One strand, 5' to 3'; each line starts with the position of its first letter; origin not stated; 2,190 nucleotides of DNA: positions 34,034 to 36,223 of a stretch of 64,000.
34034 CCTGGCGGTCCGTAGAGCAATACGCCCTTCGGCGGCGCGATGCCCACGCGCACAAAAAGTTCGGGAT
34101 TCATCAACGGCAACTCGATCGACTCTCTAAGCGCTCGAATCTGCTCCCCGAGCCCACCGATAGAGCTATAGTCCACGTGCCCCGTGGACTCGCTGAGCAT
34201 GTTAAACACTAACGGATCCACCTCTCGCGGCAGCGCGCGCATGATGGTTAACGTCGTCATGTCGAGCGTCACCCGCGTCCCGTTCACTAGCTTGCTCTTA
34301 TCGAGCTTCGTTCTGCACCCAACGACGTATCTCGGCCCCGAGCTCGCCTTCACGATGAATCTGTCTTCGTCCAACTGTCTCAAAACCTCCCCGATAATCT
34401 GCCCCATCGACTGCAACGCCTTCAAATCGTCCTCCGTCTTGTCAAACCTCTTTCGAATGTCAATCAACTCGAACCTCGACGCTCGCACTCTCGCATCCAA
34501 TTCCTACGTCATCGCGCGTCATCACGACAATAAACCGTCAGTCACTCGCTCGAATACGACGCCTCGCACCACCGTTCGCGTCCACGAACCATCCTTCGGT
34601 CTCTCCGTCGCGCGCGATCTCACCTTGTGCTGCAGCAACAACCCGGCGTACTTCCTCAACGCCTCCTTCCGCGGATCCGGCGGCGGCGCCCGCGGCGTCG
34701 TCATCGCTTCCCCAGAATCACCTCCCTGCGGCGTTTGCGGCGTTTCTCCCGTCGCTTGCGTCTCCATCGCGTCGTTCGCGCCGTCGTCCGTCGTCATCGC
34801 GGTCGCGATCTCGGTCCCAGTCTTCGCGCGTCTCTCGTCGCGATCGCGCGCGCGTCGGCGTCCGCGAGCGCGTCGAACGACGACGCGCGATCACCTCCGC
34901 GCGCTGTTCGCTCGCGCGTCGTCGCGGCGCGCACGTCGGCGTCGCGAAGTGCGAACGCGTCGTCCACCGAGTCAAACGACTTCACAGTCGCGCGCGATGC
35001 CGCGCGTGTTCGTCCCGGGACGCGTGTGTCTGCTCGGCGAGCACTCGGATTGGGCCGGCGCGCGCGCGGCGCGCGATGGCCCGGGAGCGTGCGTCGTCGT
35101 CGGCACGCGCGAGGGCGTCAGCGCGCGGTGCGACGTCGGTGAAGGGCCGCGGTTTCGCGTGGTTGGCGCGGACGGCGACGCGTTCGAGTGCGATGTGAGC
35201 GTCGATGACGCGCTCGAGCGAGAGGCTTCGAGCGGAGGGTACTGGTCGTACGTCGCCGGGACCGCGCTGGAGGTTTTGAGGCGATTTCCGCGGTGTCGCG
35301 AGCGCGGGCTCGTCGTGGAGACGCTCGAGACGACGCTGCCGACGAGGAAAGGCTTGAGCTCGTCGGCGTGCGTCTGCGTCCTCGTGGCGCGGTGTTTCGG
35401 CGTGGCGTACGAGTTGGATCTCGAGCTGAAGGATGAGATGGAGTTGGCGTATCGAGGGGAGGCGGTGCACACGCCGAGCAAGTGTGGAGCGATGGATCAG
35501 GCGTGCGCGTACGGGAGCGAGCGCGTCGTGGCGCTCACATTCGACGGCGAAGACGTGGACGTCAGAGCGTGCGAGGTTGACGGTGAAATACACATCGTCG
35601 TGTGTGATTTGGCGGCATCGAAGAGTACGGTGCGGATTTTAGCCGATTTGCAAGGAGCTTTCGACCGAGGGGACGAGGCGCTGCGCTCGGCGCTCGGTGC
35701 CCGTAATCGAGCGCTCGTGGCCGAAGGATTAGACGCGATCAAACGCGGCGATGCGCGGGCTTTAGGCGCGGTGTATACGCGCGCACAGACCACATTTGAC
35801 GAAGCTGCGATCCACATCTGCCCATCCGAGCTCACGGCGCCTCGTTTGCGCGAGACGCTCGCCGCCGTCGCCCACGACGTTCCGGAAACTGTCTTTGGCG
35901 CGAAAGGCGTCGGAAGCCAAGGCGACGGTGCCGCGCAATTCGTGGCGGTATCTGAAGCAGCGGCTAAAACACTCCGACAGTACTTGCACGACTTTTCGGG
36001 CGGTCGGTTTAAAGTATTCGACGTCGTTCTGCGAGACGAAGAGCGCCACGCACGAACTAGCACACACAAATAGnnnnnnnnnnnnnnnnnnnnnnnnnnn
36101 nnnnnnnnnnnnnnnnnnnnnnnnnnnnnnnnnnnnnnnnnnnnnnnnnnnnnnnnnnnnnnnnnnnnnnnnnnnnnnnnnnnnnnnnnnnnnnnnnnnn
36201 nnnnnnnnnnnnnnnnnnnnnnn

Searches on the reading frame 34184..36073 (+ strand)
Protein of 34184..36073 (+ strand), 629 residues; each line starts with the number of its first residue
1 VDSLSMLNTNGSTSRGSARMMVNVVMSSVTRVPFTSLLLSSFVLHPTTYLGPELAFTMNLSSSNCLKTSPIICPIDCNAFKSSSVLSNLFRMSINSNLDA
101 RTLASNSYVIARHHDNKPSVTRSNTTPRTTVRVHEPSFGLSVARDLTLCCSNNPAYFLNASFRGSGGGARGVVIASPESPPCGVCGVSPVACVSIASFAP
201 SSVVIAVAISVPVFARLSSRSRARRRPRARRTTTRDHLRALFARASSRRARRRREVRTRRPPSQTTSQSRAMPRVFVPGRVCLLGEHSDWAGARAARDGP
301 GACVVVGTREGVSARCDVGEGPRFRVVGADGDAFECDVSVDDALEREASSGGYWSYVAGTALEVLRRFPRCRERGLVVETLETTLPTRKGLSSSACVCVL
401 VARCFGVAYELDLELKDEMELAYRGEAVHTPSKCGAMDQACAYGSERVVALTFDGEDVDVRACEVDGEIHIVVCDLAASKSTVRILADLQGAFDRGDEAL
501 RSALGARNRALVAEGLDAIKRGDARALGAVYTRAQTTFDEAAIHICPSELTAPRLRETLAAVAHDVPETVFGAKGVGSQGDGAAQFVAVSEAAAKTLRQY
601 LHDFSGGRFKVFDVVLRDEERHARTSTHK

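Call 61: search_protein_families(library=pfam, proteins=[window:34184-36073:+], max_evalue=0.001)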
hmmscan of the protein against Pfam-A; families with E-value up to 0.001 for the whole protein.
window:34184-36073:+ (629 aa): 2 families
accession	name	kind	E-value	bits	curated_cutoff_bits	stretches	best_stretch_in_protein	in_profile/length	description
PF00288.32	GHMP_kinases_N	-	1.1e-10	42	22.3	1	356-444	2-86/87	GHMP kinases N terminal domain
PF10509.15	GalKase_gal_bdg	-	0.00088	19.2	23.1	0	275-292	14-31/49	Galactokinase galactose-binding signature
